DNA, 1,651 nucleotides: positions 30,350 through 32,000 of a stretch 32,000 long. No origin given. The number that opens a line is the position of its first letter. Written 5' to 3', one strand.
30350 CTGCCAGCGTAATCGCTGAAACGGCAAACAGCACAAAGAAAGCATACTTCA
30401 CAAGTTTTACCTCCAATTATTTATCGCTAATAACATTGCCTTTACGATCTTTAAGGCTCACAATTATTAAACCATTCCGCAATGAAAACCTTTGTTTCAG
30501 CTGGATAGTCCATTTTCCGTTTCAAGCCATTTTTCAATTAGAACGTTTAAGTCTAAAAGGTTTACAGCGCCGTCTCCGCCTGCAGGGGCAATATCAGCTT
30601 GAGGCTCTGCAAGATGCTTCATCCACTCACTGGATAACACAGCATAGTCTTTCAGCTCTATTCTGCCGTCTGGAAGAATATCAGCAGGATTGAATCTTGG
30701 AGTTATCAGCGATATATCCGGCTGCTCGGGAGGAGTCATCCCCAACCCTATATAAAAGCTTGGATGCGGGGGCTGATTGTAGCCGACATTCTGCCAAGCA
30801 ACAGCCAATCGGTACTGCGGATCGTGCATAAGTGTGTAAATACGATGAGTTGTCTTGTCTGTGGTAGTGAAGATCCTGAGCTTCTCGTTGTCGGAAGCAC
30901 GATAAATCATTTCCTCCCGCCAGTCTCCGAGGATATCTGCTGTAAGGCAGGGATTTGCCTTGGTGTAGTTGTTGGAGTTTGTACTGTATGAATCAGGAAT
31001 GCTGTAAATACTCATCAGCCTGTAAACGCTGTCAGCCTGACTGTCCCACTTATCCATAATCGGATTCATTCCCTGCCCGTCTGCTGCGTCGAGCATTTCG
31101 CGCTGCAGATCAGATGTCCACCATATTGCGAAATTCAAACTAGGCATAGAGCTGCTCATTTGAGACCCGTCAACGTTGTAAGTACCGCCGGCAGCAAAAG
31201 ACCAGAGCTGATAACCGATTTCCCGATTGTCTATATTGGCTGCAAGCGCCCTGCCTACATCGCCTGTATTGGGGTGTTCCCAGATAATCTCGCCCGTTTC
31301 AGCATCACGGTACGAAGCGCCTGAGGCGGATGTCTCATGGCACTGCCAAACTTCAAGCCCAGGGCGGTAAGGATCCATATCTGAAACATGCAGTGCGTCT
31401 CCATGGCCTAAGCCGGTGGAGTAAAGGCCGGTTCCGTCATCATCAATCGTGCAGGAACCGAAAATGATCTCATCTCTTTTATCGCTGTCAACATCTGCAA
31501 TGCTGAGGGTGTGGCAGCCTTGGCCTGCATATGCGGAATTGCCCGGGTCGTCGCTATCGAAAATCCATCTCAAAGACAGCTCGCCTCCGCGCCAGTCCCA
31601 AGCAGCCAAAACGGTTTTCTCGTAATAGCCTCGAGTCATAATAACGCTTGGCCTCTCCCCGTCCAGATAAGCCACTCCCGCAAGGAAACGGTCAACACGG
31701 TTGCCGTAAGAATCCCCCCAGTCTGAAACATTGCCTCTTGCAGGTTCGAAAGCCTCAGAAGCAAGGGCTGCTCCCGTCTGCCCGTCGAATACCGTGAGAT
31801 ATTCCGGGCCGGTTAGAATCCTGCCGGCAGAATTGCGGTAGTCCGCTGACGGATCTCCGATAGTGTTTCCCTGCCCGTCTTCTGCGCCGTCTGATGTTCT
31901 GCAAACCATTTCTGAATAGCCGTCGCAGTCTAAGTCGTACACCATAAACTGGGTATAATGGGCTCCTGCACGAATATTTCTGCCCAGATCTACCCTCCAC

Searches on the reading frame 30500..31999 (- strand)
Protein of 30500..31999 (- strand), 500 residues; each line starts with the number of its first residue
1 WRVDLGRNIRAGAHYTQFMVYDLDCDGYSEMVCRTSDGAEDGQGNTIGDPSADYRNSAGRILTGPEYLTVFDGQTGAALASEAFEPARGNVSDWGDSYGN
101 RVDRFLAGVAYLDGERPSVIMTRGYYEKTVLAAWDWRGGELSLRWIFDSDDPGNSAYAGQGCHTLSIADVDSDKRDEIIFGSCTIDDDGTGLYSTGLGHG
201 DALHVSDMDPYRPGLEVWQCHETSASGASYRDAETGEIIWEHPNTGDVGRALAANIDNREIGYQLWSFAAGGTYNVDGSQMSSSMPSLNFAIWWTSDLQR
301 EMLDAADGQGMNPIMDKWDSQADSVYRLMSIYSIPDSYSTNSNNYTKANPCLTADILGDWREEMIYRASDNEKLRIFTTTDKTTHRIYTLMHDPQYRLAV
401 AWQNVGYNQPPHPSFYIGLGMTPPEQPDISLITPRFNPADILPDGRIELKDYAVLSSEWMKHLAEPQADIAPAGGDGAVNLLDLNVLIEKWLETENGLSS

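Call 6: search_protein_families(library=pfam, proteins=[window:30500-31945:-], max_evalue=0.001)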
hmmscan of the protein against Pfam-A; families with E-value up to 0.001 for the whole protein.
window:30500-31945:- (482 aa): 1 family
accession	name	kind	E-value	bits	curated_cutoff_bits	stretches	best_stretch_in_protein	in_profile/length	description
PF21348.3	RGL11_C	-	1.7e-188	627.9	27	1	1-409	92-490/490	Rhamnogalacturonan lyase family 11, C-terminal domain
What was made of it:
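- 30497..32000 (-): Context: the adjacent upstream canonical PL11 gene. It runs off the window and has a complete two-loop dockerin-like tail. RGL11_C 628 bits (call 6).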

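Call 55: search_protein_families(library=ncbifam, proteins=[window:30500-31999:-], max_evalue=0.00001)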
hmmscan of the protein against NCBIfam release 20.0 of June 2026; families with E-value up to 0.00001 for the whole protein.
window:30500-31999:- (500 aa): 0 families
